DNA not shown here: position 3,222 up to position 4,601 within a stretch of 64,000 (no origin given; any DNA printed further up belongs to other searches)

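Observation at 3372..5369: Chromosomal ParM/Alp-type actin-like ATPase paired with an unrecognisable low-complexity partner: candidate new cytomotive or segregation module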

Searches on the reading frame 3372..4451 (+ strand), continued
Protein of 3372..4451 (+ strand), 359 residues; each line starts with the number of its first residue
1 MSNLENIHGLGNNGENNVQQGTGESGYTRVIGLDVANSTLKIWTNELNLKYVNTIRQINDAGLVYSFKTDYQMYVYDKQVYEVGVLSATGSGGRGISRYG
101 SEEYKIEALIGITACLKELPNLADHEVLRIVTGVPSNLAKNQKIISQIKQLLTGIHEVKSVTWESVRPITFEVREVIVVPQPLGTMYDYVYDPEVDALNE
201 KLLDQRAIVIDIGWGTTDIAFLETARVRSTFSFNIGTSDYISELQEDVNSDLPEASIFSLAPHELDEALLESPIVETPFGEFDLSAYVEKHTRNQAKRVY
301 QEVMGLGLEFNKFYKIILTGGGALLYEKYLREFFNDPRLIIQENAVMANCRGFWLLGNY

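Call 17: find_encoding_contigs(protein=P0077, flank=6000, max_places=1)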
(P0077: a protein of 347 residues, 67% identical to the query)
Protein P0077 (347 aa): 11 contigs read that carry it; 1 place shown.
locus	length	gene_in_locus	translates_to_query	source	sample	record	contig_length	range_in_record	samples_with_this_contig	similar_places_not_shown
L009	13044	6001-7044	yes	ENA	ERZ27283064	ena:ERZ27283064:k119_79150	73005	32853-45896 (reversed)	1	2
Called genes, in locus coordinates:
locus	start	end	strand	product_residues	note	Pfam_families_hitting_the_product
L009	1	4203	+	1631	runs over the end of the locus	PF18998:Flg_new_2 (faint)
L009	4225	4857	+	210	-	-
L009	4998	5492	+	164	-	-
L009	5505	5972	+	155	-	-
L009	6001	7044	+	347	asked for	PF17989:ALP_N, PF21522:MreB-like_C (faint)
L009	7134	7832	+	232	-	-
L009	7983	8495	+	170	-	-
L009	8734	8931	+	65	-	PF01192:RNA_pol_Rpb6 (weak)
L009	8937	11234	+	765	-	PF17764:PriA_3primeBD, PF04851:ResIII, PF00270:DEAD, PF18319:Zn_ribbon_PriA, PF00271:Helicase_C, PF18074:PriA_C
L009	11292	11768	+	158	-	PF01327:Pep_deformylase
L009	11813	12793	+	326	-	PF00551:Formyl_trans_N, PF02911:Formyl_trans_C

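Call 26: find_related_loci(query=window:3372-4451:+, collection=genome_contigs, flank=6000)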
Query window:3372-4451:+ (359 aa) in genome_contigs; peptide patterns used: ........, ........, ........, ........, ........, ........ (x = any residue, [..] = any of these).
191 stretches matched a pattern; 29 encode a relative of the query (tblastn E <= 1e-3); 26 distinct loci.
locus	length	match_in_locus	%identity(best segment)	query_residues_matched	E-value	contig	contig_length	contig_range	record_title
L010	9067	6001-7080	85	1-359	0e+0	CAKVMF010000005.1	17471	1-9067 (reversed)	MAG: uncultured Clostridia bacterium isolate REFINED_METABAT215_TOP10_CONTIGS_1500_ASSEMBLY_K77_MERGED__Hadza_MoBio_hadz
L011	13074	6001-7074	86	1-359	0e+0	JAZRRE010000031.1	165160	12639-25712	MAG: Clostridia bacterium isolate T1900045356_YK20190046.MAGScoT_cleanbin_000018 SGB_6793_k141_1106613, whole genome sho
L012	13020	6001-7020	89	18-359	0e+0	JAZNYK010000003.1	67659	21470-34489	MAG: Clostridia bacterium isolate T1900044776_TS20190242.MAGScoT_cleanbin_000024 SGB_2482_k141_469867, whole genome shot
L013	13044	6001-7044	88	13-359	0e+0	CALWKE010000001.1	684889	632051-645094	MAG: uncultured Clostridia bacterium isolate BRZ_C__bin58 genome assembly, contig: BRZ_C__NODE_3_length_684889_cov_30.05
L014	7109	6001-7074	86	1-359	0e+0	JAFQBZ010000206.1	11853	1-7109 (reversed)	MAG: Clostridia bacterium isolate RGIG1681 Goat_Cecum-2__c835926, whole genome shotgun sequence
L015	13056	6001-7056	86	5-359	0e+0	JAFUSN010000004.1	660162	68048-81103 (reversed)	MAG: Clostridia bacterium isolate RGIG4786 Roe_deer_Reticulum-3__c2114, whole genome shotgun sequence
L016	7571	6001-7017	88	19-359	0e+0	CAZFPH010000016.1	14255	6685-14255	MAG TPA_asm: uncultured Lachnospiraceae bacterium isolate SRP315200_co1_290 genome assembly, contig: NODE_8787_length_14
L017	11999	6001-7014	89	20-359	0e+0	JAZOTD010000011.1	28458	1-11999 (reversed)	MAG: Clostridia bacterium isolate T1900045541_YK20190235.MAGScoT_cleanbin_000034 SGB_7808_k141_899528, whole genome shot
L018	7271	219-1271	86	13-359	0e+0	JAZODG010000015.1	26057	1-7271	MAG: Clostridia bacterium isolate T1900044752_TS20190418.MAGScoT_cleanbin_000031 SGB_2246_k141_1327450, whole genome sho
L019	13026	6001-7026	87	14-359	0e+0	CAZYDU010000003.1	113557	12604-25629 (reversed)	MAG TPA_asm: uncultured Lachnospiraceae bacterium isolate SRP313737_co1_387 genome assembly, contig: NODE_235_length_113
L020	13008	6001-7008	89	24-359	0e+0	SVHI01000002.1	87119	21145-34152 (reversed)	MAG: Clostridiales bacterium isolate SIG380 NODE_1340_length_87119_cov_3.166314, whole genome shotgun sequence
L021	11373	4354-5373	87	20-359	0e+0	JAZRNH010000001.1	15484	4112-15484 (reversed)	MAG: Clostridia bacterium isolate T1900045411_YK20190101.MAGScoT_cleanbin_000012 SGB_7011_k141_1521820, whole genome sho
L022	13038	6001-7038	86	13-359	0e+0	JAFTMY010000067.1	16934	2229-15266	MAG: Clostridia bacterium isolate RGIG3965 Roe_deer_Cecum-4__c191037, whole genome shotgun sequence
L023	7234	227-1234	85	24-359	0e+0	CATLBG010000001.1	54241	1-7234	MAG TPA_asm: uncultured Clostridia bacterium isolate MGG02817_1680015498 genome assembly, contig: ERR2136559_24, whole g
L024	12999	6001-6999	83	27-359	0e+0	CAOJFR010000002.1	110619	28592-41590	MAG TPA_asm: uncultured Clostridia bacterium isolate SRR15604520_bin.43_metawrap_v1.3_MAG genome assembly, contig: NODE.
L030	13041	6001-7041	55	10-359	5e-132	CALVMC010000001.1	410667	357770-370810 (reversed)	MAG: uncultured Clostridia bacterium isolate BRZ_DF__bin54 genome assembly, contig: BRZ_DF__NODE_3_length_410667_cov_8.1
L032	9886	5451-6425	57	29-357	3e-124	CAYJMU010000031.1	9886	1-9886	MAG TPA_asm: uncultured Lachnospiraceae bacterium isolate ERP123703_co3_320 genome assembly, contig: NODE_8360_length_98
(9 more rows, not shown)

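Call 38: search_dna_similar(query=window:3372-4451:+, collection=plasmids, mode=protein, max_rows=15)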
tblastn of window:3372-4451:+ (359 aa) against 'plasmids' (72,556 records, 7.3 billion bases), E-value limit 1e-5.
Records with a match: 350; places in all: 354; records where one place covers at least 80% of the query: 26.
Best place of each record, by identity: <60% 350.
By first word of the organism name: Citrobacter 58; Providencia 34; Pseudomonas 25; Vibrio 25; Bacillus 24; Klebsiella 20; Cupriavidus 18; Lactobacillus 13; Lactiplantibacillus 9; Proteus 8; and 48 more.
By predicted mobility (MOB-suite, as given by PLSDB): conjugative 189; non-mobilizable 84; mobilizable 77.
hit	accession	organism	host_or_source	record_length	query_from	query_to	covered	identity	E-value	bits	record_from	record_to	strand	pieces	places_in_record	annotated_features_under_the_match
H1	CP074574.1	Mycoplasmatota bacterium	single cell,cold seep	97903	29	357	92%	31.6%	5e-40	157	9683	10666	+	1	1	ParM/StbA family protein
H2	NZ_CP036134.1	Bacillus mycoides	cell culture,soil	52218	8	359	98%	27.0%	1e-13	80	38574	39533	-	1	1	parM: plasmid segregation protein ParM domain-containing protein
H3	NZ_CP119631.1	Bacillus paranthracis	white bream,bacteria culture,liver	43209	8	359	98%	26.4%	5e-15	84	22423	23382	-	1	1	plasmid segregation protein ParM domain-containing protein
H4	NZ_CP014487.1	Bacillus cereus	Knife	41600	8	359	98%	25.9%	7e-15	84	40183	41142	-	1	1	plasmid segregation protein ParM domain-containing protein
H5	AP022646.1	Bacillus wiedmannii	-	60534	31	353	90%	26.8%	2e-18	94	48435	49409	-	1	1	hypothetical protein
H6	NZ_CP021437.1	Bacillus thuringiensis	soil sample,soil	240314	29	359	92%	26.0%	7e-10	68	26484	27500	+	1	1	ParM/StbA family protein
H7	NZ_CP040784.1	Bacillus thuringiensis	whole organism,soil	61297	23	353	92%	25.5%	8e-14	80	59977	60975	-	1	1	ParM/StbA family protein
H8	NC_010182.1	Bacillus mycoides KBAB4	-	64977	31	353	90%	25.9%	1e-15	86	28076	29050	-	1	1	ParM/StbA family protein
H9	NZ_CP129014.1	Bacillus carboniphilus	-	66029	24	357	93%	24.8%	3e-12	76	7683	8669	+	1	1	ParM/StbA family protein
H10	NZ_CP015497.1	Lactobacillus helveticus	whole organism,Tilsit cheese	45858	15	357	96%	24.1%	2e-10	70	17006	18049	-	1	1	ParM/StbA family protein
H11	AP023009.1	Bacillus cereus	-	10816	30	355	91%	25.3%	4e-15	84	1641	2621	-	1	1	hypothetical protein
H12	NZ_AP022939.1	Bacillus cereus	-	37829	30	340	87%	26.5%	1e-12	77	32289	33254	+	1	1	ParM/StbA family protein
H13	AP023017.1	Bacillus cereus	-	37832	30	340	87%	26.5%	1e-12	77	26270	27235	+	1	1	hypothetical protein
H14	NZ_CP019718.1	Paenibacillus larvae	honeybees,cell culture,foul brood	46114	30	357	91%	25.0%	6e-19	96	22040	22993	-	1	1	ParM/StbA family protein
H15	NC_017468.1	Lactobacillus helveticus H10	-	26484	15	357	96%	23.8%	1e-10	70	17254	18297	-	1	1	ParM/StbA family protein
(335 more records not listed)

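Call 39: search_dna_similar(query=window:3372-4451:+, collection=phages, mode=protein, max_rows=15)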
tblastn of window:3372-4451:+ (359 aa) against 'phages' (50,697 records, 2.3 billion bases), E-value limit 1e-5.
Records with a match: 32; places in all: 32; records where one place covers at least 80% of the query: 1.
Best place of each record, by identity: <60% 32.
By first word of the organism name: Bacillus 29; Paenibacillus 2; Rossellomorea 1.
By host as written in the record: Bacillus subtilis 6; Bacillus subtilis BEST7003 6; Bacillus subtilis Delta6 2; Bacillus thuringiensis 2; Bacillus cereus 2; Bacillus bogoriensis 2; Bacillus cereus HER1399 2; Paenibacillus larvae Pl02-27 1; and 9 more.
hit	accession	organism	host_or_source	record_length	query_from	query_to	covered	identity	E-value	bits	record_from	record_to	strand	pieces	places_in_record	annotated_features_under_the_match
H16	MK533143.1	Paenibacillus phage vB_PlaP_API480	Paenibacillus larvae Pl02-27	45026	30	357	91%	24.7%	3e-19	95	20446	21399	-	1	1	DNA-binding protein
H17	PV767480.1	Rossellomorea phage phiT1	Rossellomorea aquimaris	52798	103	357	71%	27.3%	7e-9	63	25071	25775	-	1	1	ParM-like protein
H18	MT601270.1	Bacillus phage vB_BsuM-Goe9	Bacillus subtilis Delta6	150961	123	357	65%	25.9%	3e-11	71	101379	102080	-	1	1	putative actin-like protein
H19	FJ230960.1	Bacillus phage SPO1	Bacillus subtilis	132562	123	357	65%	25.9%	7e-11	70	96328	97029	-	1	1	27.9: gp27.9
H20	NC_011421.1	Bacillus phage SPO1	Bacillus subtilis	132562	123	357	65%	25.9%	7e-11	70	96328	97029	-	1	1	27.9: partition protein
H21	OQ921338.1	Bacillus phage SPO1L3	Bacillus subtilis BEST7003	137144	123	357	65%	25.9%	7e-11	70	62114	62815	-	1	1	hypothetical protein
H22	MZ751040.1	Bacillus phage phi18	Bacillus subtilis subsp. subtilis str. ...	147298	123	357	65%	25.9%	7e-11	70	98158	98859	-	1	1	hypothetical protein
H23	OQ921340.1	Bacillus phage SPO1L5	Bacillus subtilis BEST7003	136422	123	357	65%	25.9%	7e-11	70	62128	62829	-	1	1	hypothetical protein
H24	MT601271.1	Bacillus phage vB_BsuM-Goe10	Bacillus subtilis Delta6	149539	123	357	65%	25.9%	7e-11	70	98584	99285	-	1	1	putative actin-like protein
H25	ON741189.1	Bacillus phage vB_BceS_LY4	Bacillus cereus 367-H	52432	130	357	64%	26.4%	8e-6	54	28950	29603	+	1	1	plasmid segregation protein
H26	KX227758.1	Bacillus phage PfNC7401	Bacillus cereus NC7401/2455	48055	130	357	64%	26.4%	9e-6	54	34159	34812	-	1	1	plasmid segregation protein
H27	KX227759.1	Bacillus phage PfIS075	Bacillus cereus IS075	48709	130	357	64%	26.4%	9e-6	54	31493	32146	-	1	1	plasmid segregation protein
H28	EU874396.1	Bacillus phage IEBH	Bacillus thuringiensis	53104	130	357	64%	26.4%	9e-6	54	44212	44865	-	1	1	hypothetical protein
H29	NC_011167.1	Bacillus phage IEBH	Bacillus thuringiensis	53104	130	357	64%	26.4%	9e-6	54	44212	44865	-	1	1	partition protein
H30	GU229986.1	Bacillus phage 250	Bacillus cereus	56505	130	357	64%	26.4%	9e-6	54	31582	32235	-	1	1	hypothetical protein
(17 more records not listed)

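Call 52: search_protein_families(library=pfam, proteins=[L004:7506-7973:+, L007:5521-5991:+, L008:5478-5960:+, L032:4934-5401:+, L004:7040-7489:+, L004:6290-6901:+, L030:7083-8402:+, L030:4777-5568:+], max_evalue=1)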
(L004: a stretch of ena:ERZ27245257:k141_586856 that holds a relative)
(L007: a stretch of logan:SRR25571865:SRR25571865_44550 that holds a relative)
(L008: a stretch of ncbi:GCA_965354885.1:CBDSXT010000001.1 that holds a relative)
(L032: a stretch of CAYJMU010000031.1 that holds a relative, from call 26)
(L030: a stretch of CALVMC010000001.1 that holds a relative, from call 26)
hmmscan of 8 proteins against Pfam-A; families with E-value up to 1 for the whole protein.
L004:7506-7973:+ (155 aa): 1 family
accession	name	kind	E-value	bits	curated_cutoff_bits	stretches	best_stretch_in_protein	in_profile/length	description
PF02884.22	Lyase_8_C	-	0.17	12.8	22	0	87-139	15-62/69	Polysaccharide lyase family 8, C-terminal beta-sandwich domain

L007:5521-5991:+ (156 aa): 1 family
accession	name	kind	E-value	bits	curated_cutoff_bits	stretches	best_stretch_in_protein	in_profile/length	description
PF11501.13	bCoV_NSP1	-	0.0047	17.1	25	0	50-80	90-120/138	Betacoronavirus replicase NSP1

L008:5478-5960:+ (160 aa): 1 family
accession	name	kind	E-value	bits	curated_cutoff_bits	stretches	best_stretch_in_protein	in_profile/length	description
PF06241.17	Castor_Poll_mid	-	0.062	13.7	26.7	1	120-158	14-52/104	Castor and Pollux, part of voltage-gated ion channel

L032:4934-5401:+ (155 aa): 0 families

L004:7040-7489:+ (149 aa): 6 families
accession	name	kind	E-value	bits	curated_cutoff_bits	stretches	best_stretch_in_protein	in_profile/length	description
PF14362.11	DUF4407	-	0.0064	16.3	31.3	1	19-127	87-193/297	Domain of unknown function (DUF4407)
PF11271.13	PorA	-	0.01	15.6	29.5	1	14-73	1-59/297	Porin PorA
PF12869.13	tRNA_anti-like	-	0.016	15.2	23.5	1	21-79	5-66/146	tRNA_anti-like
PF22251.1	PFF1_TM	-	0.059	13.3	32.3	1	23-132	106-218/300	Vacuolar membrane protease, transmembrane domain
PF05767.17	Pox_A14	-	0.088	13.4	27.7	1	17-42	13-38/93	Poxvirus virion envelope protein A14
PF00689.26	Cation_ATPase_C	-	0.12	12.6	27.3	1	7-66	43-88/175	Cation transporting ATPase, C-terminus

L004:6290-6901:+ (203 aa): 1 family
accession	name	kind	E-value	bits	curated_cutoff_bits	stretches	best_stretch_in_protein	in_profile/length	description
PF04966.18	OprB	-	0.029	14.2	22.9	1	39-133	44-124/372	Carbohydrate-selective porin, OprB family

L030:7083-8402:+ (439 aa): 1 family
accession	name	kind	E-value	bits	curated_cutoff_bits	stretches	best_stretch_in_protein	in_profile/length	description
PF11997.14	DUF3492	-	0.41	10.8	23.3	1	164-233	77-144/268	Domain of unknown function (DUF3492)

L030:4777-5568:+ (263 aa): 2 families
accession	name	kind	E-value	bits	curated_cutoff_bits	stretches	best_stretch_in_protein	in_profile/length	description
PF00486.34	Trans_reg_C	-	0.025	15.1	26.2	1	144-206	7-68/77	Transcriptional regulatory protein, C terminal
PF09929.15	DUF2161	-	0.093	13.3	27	1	179-232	52-106/118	Putative PD-(D/E)XK phosphodiesterase (DUF2161)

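Call 58: search_solved_structures(query=A4, max_evalue=0.01, show_alignments=2)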
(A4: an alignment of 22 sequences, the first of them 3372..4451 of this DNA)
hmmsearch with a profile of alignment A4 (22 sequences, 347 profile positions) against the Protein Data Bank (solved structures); distinct sequences matched with E-value up to 0.01: 14.
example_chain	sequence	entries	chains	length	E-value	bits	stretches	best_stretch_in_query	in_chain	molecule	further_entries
3js6_A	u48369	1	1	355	6.2e-13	51.7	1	81-345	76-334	Uncharacterized ParM protein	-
6ixw_C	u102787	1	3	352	3.4e-11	45.9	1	67-346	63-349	pCBH ParM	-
6izr_1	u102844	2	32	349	6.5e-11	45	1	68-346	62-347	Putative plasmid segregation protein ParM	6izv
4apw_A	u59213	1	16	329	1.3e-07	34.2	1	95-343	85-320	ALP12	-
8x1i_B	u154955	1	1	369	1.6e-05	27.3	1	97-344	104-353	ParM present of genome of Desufitobacterium hafniense - Dh-cParM1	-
7x3h_A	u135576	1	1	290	5.6e-05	25.5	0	62-236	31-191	CBg-ParM triple mutant R204D, K230D and N234D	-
7x54_A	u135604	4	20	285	6.4e-05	25.3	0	158-236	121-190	ParM/StbA family protein | Cbc-ParM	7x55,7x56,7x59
9rmi_G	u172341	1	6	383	7.8e-05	25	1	105-346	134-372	CorM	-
1mwk_A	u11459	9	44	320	0.00017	23.9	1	158-346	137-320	ParM | Plasmid segregation protein parM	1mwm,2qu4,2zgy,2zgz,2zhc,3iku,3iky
4a61_A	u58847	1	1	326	0.00017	23.9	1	158-346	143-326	PLASMID SEGREGATION PROTEIN PARM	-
4a62_A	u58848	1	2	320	0.0002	23.7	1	159-346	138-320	PLASMID SEGREGATION PROTEIN PARM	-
2fsj_A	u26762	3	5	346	0.00027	23.2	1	158-341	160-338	hypothetical protein Ta0583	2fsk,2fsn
5aey_A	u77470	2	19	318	0.0013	21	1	158-344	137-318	PLASMID SEGREGATION PROTEIN PARM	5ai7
3h1q_A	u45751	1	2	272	0.0068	18.6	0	195-224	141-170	Ethanolamine utilization protein EutJ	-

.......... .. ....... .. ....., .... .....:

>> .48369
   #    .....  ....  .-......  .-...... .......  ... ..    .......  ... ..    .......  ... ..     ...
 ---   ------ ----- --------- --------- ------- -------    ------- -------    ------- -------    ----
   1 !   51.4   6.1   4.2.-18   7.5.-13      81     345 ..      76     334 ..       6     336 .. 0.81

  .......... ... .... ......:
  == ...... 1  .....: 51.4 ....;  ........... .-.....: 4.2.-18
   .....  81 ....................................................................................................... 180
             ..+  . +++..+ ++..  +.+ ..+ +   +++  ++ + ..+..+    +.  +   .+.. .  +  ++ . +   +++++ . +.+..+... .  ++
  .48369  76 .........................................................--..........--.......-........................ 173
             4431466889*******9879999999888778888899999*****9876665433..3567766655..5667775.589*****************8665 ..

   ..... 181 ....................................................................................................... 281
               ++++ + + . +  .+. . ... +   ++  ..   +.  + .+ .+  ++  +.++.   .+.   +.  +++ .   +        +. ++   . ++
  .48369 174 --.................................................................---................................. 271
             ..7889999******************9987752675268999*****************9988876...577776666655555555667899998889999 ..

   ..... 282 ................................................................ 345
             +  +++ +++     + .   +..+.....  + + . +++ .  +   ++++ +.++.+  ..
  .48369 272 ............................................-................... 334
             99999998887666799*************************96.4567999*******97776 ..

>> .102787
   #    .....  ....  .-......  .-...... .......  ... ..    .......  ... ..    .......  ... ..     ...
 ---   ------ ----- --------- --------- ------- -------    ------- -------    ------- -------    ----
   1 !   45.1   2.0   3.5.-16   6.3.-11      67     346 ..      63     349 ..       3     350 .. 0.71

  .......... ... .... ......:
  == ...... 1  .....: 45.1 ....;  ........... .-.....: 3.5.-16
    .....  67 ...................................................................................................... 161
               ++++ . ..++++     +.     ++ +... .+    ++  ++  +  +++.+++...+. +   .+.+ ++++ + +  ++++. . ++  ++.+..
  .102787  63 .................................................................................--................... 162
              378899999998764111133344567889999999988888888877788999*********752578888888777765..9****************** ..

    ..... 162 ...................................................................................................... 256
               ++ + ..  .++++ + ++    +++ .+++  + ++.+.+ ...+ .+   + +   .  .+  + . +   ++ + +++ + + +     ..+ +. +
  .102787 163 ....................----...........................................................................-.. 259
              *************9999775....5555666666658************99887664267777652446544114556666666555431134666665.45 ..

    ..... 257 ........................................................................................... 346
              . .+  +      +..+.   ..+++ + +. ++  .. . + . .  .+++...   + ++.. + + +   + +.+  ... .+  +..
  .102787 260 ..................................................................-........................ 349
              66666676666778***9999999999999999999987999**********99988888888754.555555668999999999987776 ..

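Call 61: find_related_loci(query=A4, collection=viral_contigs, flank=5000)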
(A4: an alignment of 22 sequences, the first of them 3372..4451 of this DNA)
Query A4 (359 aa) in viral_contigs; peptide patterns used: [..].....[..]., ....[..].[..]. (x = any residue, [..] = any of these).
14 stretches matched a pattern; 1 encode a relative of the query (tblastn E <= 1e-3); 1 distinct loci.
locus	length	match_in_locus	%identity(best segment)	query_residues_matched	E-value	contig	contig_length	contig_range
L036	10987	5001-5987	24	29-357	1e-21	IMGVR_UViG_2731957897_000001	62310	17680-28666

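Call 74: search_protein_families(library=padloc, proteins=[window:3372-4451:+, L004:7040-7489:+, L004:7506-7973:+], max_evalue=0.01)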
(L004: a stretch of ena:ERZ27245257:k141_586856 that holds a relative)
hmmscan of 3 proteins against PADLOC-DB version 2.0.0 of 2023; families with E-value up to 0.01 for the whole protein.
window:3372-4451:+ (359 aa): 0 families

L004:7040-7489:+ (149 aa): 0 families

L004:7506-7973:+ (155 aa): 0 families
